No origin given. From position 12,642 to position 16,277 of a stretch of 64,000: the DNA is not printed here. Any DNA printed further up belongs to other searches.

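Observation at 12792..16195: Near-perfect sigma-28 (FliA/SigD) promoter driving a 1111-aa EF-hand plus LysM protein of unknown function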

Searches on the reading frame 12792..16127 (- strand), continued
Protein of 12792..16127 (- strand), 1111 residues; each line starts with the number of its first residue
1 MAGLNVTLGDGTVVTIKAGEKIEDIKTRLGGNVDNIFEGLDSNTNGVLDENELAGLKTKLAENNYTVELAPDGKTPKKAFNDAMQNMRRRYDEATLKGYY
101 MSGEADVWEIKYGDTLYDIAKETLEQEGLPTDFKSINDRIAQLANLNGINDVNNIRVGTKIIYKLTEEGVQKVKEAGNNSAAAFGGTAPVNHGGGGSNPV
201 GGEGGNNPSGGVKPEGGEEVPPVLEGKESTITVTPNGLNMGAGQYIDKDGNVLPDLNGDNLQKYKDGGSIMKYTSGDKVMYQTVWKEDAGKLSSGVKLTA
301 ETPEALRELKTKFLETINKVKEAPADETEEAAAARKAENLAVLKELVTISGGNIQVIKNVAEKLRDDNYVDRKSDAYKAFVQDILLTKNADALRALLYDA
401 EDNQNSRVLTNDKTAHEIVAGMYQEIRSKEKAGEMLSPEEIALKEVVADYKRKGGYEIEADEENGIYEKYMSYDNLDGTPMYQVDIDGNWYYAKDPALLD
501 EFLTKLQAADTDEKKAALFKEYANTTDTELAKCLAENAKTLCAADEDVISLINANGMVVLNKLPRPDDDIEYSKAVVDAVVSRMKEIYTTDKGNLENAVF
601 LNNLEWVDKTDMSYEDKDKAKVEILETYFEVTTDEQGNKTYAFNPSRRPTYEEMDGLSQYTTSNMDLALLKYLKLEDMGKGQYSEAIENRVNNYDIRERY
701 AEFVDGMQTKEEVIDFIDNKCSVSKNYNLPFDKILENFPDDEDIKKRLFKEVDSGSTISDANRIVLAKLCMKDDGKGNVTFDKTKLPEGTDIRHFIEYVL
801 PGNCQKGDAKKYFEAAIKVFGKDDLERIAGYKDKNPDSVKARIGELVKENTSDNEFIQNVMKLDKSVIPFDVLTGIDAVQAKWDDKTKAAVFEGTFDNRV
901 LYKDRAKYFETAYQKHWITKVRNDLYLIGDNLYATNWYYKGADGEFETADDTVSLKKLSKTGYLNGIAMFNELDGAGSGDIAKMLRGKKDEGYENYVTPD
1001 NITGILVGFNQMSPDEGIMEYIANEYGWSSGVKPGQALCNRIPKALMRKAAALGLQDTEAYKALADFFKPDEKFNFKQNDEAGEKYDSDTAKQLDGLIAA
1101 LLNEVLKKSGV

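Call 89: find_encoding_contigs(protein=P0410, flank=10000, max_places=2)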
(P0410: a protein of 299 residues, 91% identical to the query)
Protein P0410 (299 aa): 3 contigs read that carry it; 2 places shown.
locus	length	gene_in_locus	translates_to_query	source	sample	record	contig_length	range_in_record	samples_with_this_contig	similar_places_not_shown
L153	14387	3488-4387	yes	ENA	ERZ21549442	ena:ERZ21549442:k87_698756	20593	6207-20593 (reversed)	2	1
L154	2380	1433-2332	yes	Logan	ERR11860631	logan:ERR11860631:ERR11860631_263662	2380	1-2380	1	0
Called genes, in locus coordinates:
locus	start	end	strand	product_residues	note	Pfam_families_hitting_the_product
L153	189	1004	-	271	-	PF00892:EamA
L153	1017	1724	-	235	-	-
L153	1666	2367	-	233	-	PF01435:Peptidase_M48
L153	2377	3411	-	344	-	PF02912:Phe_tRNA-synt_N, PF01409:tRNA-synt_2d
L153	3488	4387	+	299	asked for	PF04542:Sigma70_r2, PF04539:Sigma70_r3, PF08281:Sigma70_r4_2, PF04545:Sigma70_r4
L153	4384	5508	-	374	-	PF04055:Radical_SAM, PF06969:HemN_C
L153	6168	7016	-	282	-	PF08478:POTRA_1 (weak)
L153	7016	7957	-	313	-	PF01820:Dala_Dala_lig_N, PF13535:ATP-grasp_4 (faint), PF01820:Dala_Dala_lig_N, PF02222:ATP-grasp (faint), PF02655:ATP-grasp_3, PF02786:CPSase_L_D2, PF07478:Dala_Dala_lig_C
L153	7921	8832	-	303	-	PF01565:FAD_binding_4, PF02873:MurB_C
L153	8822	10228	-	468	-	PF01225:Mur_ligase, PF08245:Mur_ligase_M, PF02875:Mur_ligase_C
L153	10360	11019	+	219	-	-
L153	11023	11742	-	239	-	-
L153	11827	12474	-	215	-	PF25087:GMPPB_C (faint), PF00132:Hexapep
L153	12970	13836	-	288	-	PF00291:PALP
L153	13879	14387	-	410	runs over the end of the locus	PF00579:tRNA-synt_1b, PF22421:SYY_C-terminal, PF01479:S4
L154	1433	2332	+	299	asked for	PF04542:Sigma70_r2, PF04539:Sigma70_r3, PF08281:Sigma70_r4_2, PF04545:Sigma70_r4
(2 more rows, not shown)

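Call 91: search_protein_families(library=pfam, proteins=[L020:11308-14424:-, L152:6284-9835:-, L151:7703-9835:-, L151:10818-11303:-, L018:4684-5340:+, L020:9284-10999:-], max_evalue=0.001)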
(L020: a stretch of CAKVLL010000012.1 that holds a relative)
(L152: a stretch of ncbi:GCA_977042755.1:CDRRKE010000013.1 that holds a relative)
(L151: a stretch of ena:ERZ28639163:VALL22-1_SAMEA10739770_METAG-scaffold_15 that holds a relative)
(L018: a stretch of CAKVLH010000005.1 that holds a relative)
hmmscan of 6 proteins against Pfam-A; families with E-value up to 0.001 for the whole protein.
L020:11308-14424:- (1038 aa): 2 families
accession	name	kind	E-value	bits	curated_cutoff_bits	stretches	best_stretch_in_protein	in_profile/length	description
PF11259.13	DUF3060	-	4.7e-06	26.7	23.1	1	814-868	1-53/58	Protein of unknown function (DUF3060)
PF00700.27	Flagellin_C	-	5.9e-06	27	23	1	950-1027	3-80/86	Bacterial flagellin C-terminal helical region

L152:6284-9835:- (1183 aa): 1 family
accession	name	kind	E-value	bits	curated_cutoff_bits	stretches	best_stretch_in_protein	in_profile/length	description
PF01476.26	LysM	-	5.5e-05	23.5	20.9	1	186-245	1-43/43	LysM domain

L151:7703-9835:- (710 aa): 1 family
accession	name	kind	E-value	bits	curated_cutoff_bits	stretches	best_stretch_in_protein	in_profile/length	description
PF01476.26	LysM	-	0.00084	19.7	20.9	0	208-266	1-42/43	LysM domain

L151:10818-11303:- (161 aa): 0 families

L018:4684-5340:+ (219 aa): 2 families
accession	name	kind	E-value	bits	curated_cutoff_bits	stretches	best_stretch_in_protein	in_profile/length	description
PF00072.30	Response_reg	-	7.9e-30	103.7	30.2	1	4-117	1-111/111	Response regulator receiver domain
PF00486.34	Trans_reg_C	-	1.8e-19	70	26.2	1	149-219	3-75/77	Transcriptional regulatory protein, C terminal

L020:9284-10999:- (571 aa): 0 families
